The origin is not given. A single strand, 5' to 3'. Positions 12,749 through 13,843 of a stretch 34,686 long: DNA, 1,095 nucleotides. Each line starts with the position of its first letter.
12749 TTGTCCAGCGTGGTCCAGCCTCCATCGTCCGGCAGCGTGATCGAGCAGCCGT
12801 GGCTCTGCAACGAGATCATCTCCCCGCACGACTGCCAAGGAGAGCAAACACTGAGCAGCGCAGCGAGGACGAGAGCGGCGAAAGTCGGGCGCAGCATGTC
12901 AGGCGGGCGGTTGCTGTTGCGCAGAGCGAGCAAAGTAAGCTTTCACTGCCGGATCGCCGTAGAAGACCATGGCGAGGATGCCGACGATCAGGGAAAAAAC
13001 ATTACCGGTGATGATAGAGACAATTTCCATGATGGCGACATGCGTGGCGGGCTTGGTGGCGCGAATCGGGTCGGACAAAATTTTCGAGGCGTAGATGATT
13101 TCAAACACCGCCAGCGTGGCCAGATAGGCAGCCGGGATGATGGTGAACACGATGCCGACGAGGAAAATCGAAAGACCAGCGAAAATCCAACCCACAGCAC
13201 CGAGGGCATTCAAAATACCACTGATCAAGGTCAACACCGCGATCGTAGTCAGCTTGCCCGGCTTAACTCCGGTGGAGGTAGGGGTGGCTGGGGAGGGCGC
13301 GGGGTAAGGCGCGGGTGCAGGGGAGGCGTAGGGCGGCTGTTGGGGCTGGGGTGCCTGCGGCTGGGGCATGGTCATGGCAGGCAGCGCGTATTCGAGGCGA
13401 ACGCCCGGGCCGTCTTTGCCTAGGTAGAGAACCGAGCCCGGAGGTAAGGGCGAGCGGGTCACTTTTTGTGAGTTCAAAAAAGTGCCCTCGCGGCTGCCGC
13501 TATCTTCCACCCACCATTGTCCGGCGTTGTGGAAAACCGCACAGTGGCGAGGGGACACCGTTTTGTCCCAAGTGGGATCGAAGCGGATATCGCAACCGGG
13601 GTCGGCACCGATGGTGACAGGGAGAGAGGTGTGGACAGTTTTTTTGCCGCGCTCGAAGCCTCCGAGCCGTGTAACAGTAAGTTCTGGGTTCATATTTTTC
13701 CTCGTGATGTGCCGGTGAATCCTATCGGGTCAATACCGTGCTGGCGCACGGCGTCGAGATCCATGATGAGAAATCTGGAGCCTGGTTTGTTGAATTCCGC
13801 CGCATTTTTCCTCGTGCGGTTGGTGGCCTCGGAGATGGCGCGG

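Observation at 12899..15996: Tandem paralogous FHA-4TM proteins whose FHA domains lack the conserved phosphate-binding arginine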

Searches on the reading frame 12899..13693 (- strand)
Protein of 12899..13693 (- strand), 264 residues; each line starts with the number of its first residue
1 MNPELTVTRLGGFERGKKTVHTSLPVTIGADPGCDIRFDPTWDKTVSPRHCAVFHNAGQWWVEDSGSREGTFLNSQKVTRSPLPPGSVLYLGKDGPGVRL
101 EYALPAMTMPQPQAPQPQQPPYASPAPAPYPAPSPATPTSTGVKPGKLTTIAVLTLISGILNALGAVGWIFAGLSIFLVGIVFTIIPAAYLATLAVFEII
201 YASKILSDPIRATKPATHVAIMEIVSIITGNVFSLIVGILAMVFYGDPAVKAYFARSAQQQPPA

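Call 3: search_protein_families(library=pfam, proteins=[window:12899-13693:-], max_evalue=0.1)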
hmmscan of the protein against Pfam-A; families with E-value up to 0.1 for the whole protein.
window:12899-13693:- (264 aa): 3 families
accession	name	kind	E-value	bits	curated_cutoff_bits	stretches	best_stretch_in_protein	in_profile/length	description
PF00498.31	FHA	-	1.9e-15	57.4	20.7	1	26-92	1-67/67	FHA domain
PF16697.10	Yop-YscD_cpl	-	3.2e-09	37.4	33.2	1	12-92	5-84/94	Inner membrane component of T3SS, cytoplasmic domain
PF04625.18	DEC-1_N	-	0.056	12.9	29.2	1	114-226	119-232/403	DEC-1 protein, N-terminal region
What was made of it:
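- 13385..13693 (-): A FHA domain (aa 1-103). Ala30 (13604-13606) replaces the canonical Arg. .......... starts at aa 37 and SPRH at aa 47. GSREGT has Glu in place of Asn. Pfam FHA 1.9e-15 (call 3).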

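Call 5: search_protein_families(library=ncbifam, proteins=[window:12899-13693:-], max_evalue=0.1)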
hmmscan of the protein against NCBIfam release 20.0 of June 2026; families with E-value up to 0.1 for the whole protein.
window:12899-13693:- (264 aa): 6 families
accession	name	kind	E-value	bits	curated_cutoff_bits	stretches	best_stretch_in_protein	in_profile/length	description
NF049868.1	FhaB_Rv0019c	equivalog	6e-12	45.9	125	1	12-93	74-153/158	FHA domain-containing protein FhaB/FipA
TIGR03354.1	VI_FHA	hypoth_equivalog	6.3e-07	29.5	120.25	1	24-118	25-119/420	type VI secretion system-associated FHA domain protein TagH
NF041660.2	oxygluDhInhib_OdhI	equivalog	4.8e-06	26.5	200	1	26-93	58-122/130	oxoglutarate dehydrogenase inhibitor Odhl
NF033760.1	gliding_GltG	equivalog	0.0043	15.6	650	1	58-136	56-133/650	adventurous gliding motility protein GltG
NF052573.1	HisKinEspAMyxo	equivalog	0.054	11.5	1400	1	33-92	55-112/755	serine histidine kinase EspA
NF010605.0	PRK14001.1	equivalog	0.074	13.1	369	0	220-259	10-49/189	K(+)-transporting ATPase subunit C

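Call 6: search_protein_families(library=padloc, proteins=[window:12899-13693:-], max_evalue=0.1)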
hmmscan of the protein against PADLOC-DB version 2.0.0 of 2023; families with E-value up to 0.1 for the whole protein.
window:12899-13693:- (264 aa): 0 families

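Call 12: find_homologous_proteins(query=window:12899-13693:-)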
Query window:12899-13693:- (264 aa): 90 proteins with E <= 0.001 among 2719 candidates.
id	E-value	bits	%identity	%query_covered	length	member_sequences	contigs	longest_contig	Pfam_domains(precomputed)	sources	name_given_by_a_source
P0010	8.4e-172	588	100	100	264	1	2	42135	PF00498.32,PF16697.11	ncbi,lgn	-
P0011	2.7e-32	130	52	46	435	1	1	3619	PF13365.13,PF00498.32,PF16697.11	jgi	jgi:hypothetical protein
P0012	3.4e-23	101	49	45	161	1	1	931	-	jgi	jgi:hypothetical protein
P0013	1.8e-22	98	52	47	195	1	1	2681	-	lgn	-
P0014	4.3e-21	94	53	44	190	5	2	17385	-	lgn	-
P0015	5.8e-21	93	51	44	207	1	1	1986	-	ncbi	-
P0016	9.4e-21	93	51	44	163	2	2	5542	-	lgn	-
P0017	1.1e-20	92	51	44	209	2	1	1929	-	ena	-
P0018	1.6e-20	92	50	43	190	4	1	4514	-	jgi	-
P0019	2.3e-20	91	51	44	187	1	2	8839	-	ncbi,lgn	-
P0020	2.6e-20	91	51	44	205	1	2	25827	-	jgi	-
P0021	3.2e-20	91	52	44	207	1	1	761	-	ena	-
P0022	4.4e-20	90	49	42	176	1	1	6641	-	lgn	-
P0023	5.3e-20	90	52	44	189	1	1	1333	-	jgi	jgi:hypothetical protein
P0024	6.5e-20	90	51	42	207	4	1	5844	-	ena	-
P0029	1.2e-19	89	48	44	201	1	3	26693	-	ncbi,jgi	ncbi:MAG: hypothetical protein PVJ21_16285 [Anaerolineales bacterium]|jgi:hypothetical protein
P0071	2.4e-18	85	46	47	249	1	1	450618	-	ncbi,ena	-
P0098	4.7e-16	77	47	43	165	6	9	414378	-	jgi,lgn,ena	jgi:hypothetical protein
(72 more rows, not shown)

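Call 35: search_protein_families(library=pfam, alignment_id=A3, max_evalue=0.001)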
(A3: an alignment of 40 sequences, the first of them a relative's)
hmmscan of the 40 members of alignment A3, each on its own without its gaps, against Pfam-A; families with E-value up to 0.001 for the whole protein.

A. member 1, P0010 (264 aa): 2 families
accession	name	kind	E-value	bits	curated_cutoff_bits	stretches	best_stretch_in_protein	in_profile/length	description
PF00498.31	FHA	-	1.9e-15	57.4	20.7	1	26-92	1-67/67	FHA domain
PF16697.10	Yop-YscD_cpl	-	3.2e-09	37.4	33.2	1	12-92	5-84/94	Inner membrane component of T3SS, cytoplasmic domain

B. families by the number of members that match (of 40 scanned): 14 families
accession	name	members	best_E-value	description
PF00498.31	FHA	39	5.3e-16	FHA domain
PF16697.10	Yop-YscD_cpl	38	4.6e-14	Inner membrane component of T3SS, cytoplasmic domain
PF13365.12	Trypsin_2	24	8.8e-17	Trypsin-like peptidase domain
PF00089.32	Trypsin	18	9.9e-10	Trypsin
PF10459.15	Peptidase_S46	10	3.9e-05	Peptidase S46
PF00949.27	Peptidase_S7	8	3.7e-05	Peptidase S7, Flavivirus NS3 serine protease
PF00656.27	Peptidase_C14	4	2e-22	Caspase domain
PF01732.22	Mycop_pep_DUF31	3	0.00012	Mycoplasma peptidase (DUF31)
PF18936.5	DUF5684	1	6.4e-13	Family of unknown function (DUF5684)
PF13472.12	Lipase_GDSL_2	1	0.00011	GDSL-like Lipase/Acylhydrolase family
PF12770.12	CHAT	1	0.00016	CHAT domain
PF01650.23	Peptidase_C13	1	0.00069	Peptidase C13 family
PF01841.26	Transglut_core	1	0.00072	Transglutaminase-like superfamily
PF02907.21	Peptidase_S29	1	0.00076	Hepatitis C virus NS3 protease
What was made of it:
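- On Arg-less 'GT' FHA-TM-peptidase family (delineated here): In the family, Trypsin_2 occurs in 24/40 and caspase in 4/40 (call 35).
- On SPFH-protease pairs (HflK/C-FtsH, stomatin-NfeD): The partner proteins are not FtsH or NfeD (calls 3, 35).
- Of 40 members, FHA 39, Trypsin_2 24, caspase 4 (call 35).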

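Call 36: find_encoding_contigs(protein=window:12899-13693:-, flank=10000, max_places=4)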
Protein window:12899-13693:- (264 aa): 3 contigs read that carry it; 1 place shown.
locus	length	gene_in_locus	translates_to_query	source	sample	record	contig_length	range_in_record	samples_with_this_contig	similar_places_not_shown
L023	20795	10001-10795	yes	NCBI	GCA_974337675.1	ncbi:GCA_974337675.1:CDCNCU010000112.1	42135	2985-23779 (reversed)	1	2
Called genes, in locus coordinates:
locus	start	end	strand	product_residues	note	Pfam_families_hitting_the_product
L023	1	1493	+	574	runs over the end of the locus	PF00587:tRNA-synt_2b, PF04073:tRNA_edit, PF03129:HGTP_anticodon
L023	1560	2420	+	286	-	PF01694:Rhomboid, PF20216:DUF6576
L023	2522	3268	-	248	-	PF00483:NTP_transferase, PF12804:NTP_transf_3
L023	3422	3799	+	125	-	PF01245:Ribosomal_L19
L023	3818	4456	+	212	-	PF01351:RNase_HII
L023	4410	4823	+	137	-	PF08378:NERD (weak), PF02021:UPF0102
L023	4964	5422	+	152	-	-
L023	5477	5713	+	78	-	-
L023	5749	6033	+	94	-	PF16697:Yop-YscD_cpl, PF00498:FHA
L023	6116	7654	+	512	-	PF12773:DZR (weak), PF13240:Zn_Ribbon_1 (faint), PF01145:Band_7, PF13421:Band_7_1 (faint)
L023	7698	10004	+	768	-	PF16697:Yop-YscD_cpl, PF00498:FHA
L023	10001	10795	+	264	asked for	PF16697:Yop-YscD_cpl, PF00498:FHA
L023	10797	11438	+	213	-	-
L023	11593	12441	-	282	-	PF02585:PIG-L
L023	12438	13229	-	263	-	PF01182:Glucosamine_iso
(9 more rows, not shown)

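Call 39: search_protein_families(library=pfam, proteins=[P0029, P0071, P0098], max_evalue=0.05)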
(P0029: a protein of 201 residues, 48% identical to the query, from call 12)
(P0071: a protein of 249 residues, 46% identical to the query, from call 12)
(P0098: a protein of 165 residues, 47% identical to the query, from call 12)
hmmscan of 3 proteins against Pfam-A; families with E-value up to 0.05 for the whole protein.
P0029 (201 aa): 0 families

P0071 (249 aa): 1 family
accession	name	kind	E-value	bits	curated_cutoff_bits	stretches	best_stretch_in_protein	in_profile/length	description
PF13273.12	DUF4064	-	0.037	14.7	32.1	0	84-120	3-39/102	Protein of unknown function (DUF4064)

P0098 (165 aa): 1 family
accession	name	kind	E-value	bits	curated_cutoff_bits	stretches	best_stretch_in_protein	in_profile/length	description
PF13803.12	DUF4184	-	0.0082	16.4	25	1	27-117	37-130/229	Domain of unknown function (DUF4184)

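Call 47: predict_structure(alignment_id=A4)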
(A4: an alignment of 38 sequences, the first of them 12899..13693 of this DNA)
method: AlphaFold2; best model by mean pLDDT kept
length: 264 residues; sequences in the alignment: 38
mean_pLDDT: 80.8   pTM: 0.48
mean pLDDT of the five models: 80.8, 78.9, 77.6, 76.1, 74.4
residues with pLDDT >= 90: 100; 70-90: 107; 50-70: 44; < 50: 13
segments of 3 or more residues with pLDDT < 50: 136-141
pLDDT, mean of each block of 10 residues (from residue 1): 94 95 96 96 95 96 97 97 98 97 85 64 54 51 73 83 79 64 67 78 75 69 78 79 79 73 50
secondary structure, 60 per line:
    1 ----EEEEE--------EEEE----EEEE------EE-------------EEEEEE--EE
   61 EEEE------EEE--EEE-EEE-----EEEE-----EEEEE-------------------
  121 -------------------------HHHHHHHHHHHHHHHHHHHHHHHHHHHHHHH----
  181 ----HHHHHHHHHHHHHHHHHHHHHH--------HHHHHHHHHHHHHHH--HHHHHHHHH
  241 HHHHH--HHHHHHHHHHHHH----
elements in order: E5-9 E18-21 E26-29 E51-56 E59-64 E71-73 E76-78 E80-82 E88-91 E97-101 H146-176 H185-206 H215-229 H232-245 H248-260
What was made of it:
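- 13385..13693 (-): AF2 pLDDT 94-98 (call 47).
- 13259..13384 (-): A Pro-rich disordered linker (aa 104-145), includes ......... pLDDT 51-64 with no secondary structure (call 47).
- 12914..13258 (-): A membrane module (aa 146-260). Modelled helices are 146-176, 185-206, 215-229/232-245 (kink at the conserved Gly-Asn) and 248-260. AF2 (call 47).
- On FHA domain (Pfam PF00498): AF2 gives pLDDT 94-98 with 10 strands over aa 5-101 (call 47).
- On Arg-less 'GT' FHA-TM-peptidase family (delineated here): A has the membrane module but no effector (call 47).
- AF2 pLDDT is 94-98 over aa 1-100 (call 47).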

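Call 50: fold_search(model_id=the predicted structure, library=pdb)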
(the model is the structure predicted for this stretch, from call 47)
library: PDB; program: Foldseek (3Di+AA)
matches with E <= 10: 182; with E <= 0.001: 69
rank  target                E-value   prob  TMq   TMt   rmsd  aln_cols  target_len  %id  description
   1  8p5x_G                1.8e-08  1.00  0.36  0.87   2.0       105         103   25  Single particle cryo-EM structure of the complex between Corynebacterium glutamicum homohexameric 2-oxoglutarate dehyd (released 2023-08-16)
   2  8p5r_G                2.7e-08  1.00  0.32  0.81   2.2        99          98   28  Crystal structure of full-length, homohexameric 2-oxoglutarate dehydrogenase KGD from Mycobacterium smegmatis in compl (released 2023-08-16)
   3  6i2p_E                3.1e-08  1.00  0.33  0.78   2.6       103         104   27  Crystal structure of the Mycobacterium tuberculosis PknB kinase domain (L33E mutant) in complex with its substrate Gar (released 2019-05-22)
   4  6i2q_B                3.3e-08  1.00  0.34  0.88   1.5        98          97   26  Crystal structure of the wild-type SucA domain of Mycobacterium smegmatis KGD (alpha-ketoglutarate decarboxylase), in  (released 2019-05-22)
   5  4qcj                  3.5e-08  1.00  0.34  0.83   2.5       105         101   27  Crystal Structure of OdhI from Corynebacterium glutamicum (released 2014-07-02)
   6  7rj3_C                4.4e-08  1.00  0.33  0.81   2.1        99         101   27  Crystal Structure of the Forkhead Associated (FHA) Domain of the Glycogen Accumulation Regulator (GarA) from Mycobacte (released 2021-07-28)
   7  6ccd                  4.9e-08  1.00  0.34  0.86   1.8       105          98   24  The crystal structure of Mycobacterium tuberculosis Rv1747 FHA-1 (released 2018-06-20)
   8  6i2p_D                7.2e-08  1.00  0.32  0.71   2.2        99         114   27  Crystal structure of the Mycobacterium tuberculosis PknB kinase domain (L33E mutant) in complex with its substrate Gar (released 2019-05-22)
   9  7rj3_A                1.0e-07  1.00  0.34  0.82   2.2       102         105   25  Crystal Structure of the Forkhead Associated (FHA) Domain of the Glycogen Accumulation Regulator (GarA) from Mycobacte (released 2021-07-28)
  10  7rj3_B                1.3e-07  1.00  0.34  0.79   2.7       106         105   25  Crystal Structure of the Forkhead Associated (FHA) Domain of the Glycogen Accumulation Regulator (GarA) from Mycobacte (released 2021-07-28)
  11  6i2r_B                1.7e-07  1.00  0.33  0.89   1.6        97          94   27  Crystal structure of the SucA domain of Mycobacterium smegmatis KGD (alpha-ketoglutarate decarboxylase), mutant R802A, (released 2019-05-22)
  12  5a8i                  1.7e-07  1.00  0.34  0.74   3.2       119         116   18  Crystal structure of the FHA domain of ArnA from Sulfolobus acidocaldarius (released 2016-06-22)
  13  3gqs_A                1.9e-07  1.00  0.33  0.82   2.0       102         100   24  Crystal structure of the FHA domain of CT664 protein from Chlamydia trachomatis (released 2009-04-07)
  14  3gqs_B                2.6e-07  1.00  0.33  0.80   2.4       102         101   24  Crystal structure of the FHA domain of CT664 protein from Chlamydia trachomatis (released 2009-04-07)
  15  1uht_MODEL_1_A        3.1e-07  1.00  0.35  0.75   1.8       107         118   24  Solution Structure of The FHA Domain of Arabidopsis thaliana Hypothetical Protein (released 2004-01-10)
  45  4a0e_A                2.4e-05  1.00  0.31  0.69   3.6       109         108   19  Crystal structure of the cytoplasmic N-terminal domain of Yersinia pestis YscD (released 2012-02-29)
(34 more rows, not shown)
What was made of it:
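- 13385..13693 (-): Foldseek top hits are OdhI/GarA FHA, TM-score 0.87-0.89, rmsd 1.5-2.0 (call 50).
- On FHA domain (Pfam PF00498): Foldseek finds 69 PDB hits at E<=1e-3; the 50 listed are almost all FHA domains, best TM-score 0.89 (call 50).
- Closest known: GarA/OdhI. Same: They are the closest structural neighbours (TM-score 0.87-0.89, call 50).
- Foldseek top hits are OdhI/GarA, Rv1747 and other FHA domains, TM-score 0.8-0.89 (call 50). The structural neighbours are bona fide pThr readers, GarA/OdhI and Rv1747 (call 50).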

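Call 71: find_encoding_contigs(protein=P0098, flank=5000, max_places=4)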
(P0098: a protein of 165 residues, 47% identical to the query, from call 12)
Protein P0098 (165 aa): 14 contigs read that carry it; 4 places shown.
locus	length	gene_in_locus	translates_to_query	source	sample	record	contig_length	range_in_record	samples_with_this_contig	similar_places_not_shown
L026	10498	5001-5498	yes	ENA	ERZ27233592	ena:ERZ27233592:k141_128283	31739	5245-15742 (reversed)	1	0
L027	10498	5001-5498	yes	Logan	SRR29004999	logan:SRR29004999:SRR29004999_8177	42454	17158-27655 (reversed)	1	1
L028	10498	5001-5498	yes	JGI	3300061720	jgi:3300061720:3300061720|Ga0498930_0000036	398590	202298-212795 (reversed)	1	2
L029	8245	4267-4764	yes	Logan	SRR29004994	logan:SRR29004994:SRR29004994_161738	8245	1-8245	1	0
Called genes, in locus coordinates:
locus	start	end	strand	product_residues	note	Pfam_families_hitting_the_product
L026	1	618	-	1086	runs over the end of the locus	PF01590:GAF, PF13185:GAF_2, PF13492:GAF_3, PF01590:GAF, PF13185:GAF_2, PF01590:GAF, PF13185:GAF_2, PF13492:GAF_3, +2 more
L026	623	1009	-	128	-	PF13581:HATPase_c_2, PF02518:HATPase_c (weak)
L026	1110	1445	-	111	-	PF01740:STAS, PF13466:STAS_2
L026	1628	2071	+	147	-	PF00072:Response_reg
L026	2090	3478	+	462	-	PF00072:Response_reg, PF00989:PAS, PF08448:PAS_4, PF13426:PAS_9, PF08447:PAS_3, PF13487:HD_5, PF01966:HD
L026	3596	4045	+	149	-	-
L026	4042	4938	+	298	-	-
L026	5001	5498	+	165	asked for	-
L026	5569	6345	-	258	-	-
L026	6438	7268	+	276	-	PF01875:Memo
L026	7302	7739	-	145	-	-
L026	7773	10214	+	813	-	PF17764:PriA_3primeBD, PF00270:DEAD, PF04851:ResIII, PF18319:Zn_ribbon_PriA, PF00271:Helicase_C (weak), PF18074:PriA_C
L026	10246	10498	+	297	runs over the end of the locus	-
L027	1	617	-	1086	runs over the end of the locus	PF01590:GAF, PF13185:GAF_2, PF13492:GAF_3, PF01590:GAF, PF13185:GAF_2, PF01590:GAF, PF13185:GAF_2, PF13492:GAF_3, +2 more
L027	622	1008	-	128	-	PF13581:HATPase_c_2, PF02518:HATPase_c (weak)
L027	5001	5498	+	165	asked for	-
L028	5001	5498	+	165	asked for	-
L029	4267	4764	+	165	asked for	-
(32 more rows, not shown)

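Call 72: find_encoding_contigs(protein=P0071, flank=5000, max_places=2)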
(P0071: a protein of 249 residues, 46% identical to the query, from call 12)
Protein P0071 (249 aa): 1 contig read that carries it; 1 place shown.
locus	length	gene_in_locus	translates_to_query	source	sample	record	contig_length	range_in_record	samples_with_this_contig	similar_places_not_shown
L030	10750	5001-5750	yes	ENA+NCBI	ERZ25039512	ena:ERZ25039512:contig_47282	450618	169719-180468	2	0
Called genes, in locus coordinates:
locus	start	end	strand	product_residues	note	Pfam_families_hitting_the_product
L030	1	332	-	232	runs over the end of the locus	PF08889:WbqC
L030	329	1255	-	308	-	PF00535:Glycos_transf_2, PF10111:Glyco_tranf_2_2 (faint)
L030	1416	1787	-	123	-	PF00370:FGGY_N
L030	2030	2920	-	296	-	PF00551:Formyl_trans_N, PF02911:Formyl_trans_C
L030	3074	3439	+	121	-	PF09685:MamF_MmsF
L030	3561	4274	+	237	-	PF13197:DUF4013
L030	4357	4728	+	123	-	-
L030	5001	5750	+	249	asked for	-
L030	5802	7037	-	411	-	PF13384:HTH_23, PF13518:HTH_28, PF13551:HTH_29, PF13565:HTH_32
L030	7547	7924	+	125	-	PF01597:GCV_H, PF00364:Biotin_lipoyl (weak)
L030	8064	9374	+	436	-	PF02347:GDC-P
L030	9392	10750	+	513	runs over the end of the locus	PF02347:GDC-P, PF21478:GcvP2_C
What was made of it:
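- Tried and rejected: The genomic contexts of stand-alone homologues were uninformative (calls 71, 72).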
